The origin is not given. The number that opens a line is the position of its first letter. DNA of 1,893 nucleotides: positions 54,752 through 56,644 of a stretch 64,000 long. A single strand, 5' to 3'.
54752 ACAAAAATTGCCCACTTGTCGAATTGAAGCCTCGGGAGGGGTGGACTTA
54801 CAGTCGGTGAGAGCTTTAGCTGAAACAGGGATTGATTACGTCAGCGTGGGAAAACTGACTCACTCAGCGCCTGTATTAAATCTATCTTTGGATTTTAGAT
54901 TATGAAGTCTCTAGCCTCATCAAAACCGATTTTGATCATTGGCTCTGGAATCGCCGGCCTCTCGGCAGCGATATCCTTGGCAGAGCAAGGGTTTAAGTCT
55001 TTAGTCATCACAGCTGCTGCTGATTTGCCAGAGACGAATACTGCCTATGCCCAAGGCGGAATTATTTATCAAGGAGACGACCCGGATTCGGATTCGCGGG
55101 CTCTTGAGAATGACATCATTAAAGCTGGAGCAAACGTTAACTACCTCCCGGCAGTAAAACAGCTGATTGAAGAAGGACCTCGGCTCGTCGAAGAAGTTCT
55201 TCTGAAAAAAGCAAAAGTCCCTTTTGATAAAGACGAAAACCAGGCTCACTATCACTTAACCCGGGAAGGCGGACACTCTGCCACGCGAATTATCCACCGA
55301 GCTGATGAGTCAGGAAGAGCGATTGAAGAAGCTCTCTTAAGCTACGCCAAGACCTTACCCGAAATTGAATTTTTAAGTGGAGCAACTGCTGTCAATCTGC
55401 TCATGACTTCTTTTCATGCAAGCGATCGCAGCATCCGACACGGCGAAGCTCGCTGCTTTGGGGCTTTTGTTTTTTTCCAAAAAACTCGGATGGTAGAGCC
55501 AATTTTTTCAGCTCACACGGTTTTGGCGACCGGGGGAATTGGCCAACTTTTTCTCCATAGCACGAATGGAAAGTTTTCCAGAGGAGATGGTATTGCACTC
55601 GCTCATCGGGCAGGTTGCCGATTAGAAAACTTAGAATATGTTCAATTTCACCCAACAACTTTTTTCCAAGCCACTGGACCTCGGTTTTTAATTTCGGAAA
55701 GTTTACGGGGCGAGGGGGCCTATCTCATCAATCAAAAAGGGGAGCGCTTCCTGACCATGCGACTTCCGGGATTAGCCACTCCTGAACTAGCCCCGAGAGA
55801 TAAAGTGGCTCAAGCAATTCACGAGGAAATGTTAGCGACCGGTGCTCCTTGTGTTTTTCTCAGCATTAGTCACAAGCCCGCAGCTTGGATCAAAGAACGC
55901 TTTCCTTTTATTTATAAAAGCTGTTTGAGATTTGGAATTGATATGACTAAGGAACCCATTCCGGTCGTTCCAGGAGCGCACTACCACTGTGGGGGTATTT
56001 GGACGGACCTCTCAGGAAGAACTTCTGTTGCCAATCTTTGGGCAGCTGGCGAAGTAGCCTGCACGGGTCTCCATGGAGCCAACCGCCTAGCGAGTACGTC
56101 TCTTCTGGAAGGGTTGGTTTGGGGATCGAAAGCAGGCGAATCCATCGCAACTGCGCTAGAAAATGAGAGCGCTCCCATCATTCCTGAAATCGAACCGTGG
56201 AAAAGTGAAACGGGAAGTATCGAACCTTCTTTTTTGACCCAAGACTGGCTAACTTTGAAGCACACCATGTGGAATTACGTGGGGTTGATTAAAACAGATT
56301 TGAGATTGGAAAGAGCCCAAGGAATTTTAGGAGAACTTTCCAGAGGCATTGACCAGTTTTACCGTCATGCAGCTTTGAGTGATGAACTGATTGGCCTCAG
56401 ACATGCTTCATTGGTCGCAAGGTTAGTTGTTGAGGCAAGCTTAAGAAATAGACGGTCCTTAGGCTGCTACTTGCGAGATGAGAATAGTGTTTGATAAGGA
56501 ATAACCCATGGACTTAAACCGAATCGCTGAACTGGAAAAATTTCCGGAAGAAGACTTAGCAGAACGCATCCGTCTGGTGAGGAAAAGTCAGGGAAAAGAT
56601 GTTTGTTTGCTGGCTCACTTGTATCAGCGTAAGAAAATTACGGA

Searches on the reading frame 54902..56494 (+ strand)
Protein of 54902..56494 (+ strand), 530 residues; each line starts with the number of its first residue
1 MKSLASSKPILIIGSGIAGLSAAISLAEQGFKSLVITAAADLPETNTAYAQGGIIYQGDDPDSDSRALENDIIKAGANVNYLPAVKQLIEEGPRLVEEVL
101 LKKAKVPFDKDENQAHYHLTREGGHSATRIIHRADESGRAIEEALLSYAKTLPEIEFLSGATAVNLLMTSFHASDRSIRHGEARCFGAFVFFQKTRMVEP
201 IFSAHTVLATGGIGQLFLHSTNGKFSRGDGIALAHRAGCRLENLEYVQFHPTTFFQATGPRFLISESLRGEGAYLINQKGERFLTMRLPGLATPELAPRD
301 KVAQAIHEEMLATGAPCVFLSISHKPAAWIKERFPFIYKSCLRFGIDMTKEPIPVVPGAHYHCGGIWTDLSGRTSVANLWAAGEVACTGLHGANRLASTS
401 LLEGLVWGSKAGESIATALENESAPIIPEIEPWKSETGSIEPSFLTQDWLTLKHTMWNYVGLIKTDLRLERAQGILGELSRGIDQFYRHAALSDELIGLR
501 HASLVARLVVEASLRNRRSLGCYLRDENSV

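Call 64: search_protein_families(library=pfam, proteins=[window:54902-56494:+], max_evalue=0.00001)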
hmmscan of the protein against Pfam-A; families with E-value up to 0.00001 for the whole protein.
window:54902-56494:+ (530 aa): 3 families
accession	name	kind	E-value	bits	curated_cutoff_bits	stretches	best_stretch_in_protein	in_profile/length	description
PF00890.30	FAD_binding_2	-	4.1e-82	277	20.4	1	10-401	2-414/414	FAD binding domain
PF01266.30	DAO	-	1.8e-09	38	27.9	1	10-133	2-108/353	FAD dependent oxidoreductase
PF07992.20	Pyr_redox_2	-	7.6e-09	35.8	26.1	0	10-83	3-58/291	Pyridine nucleotide-disulphide oxidoreductase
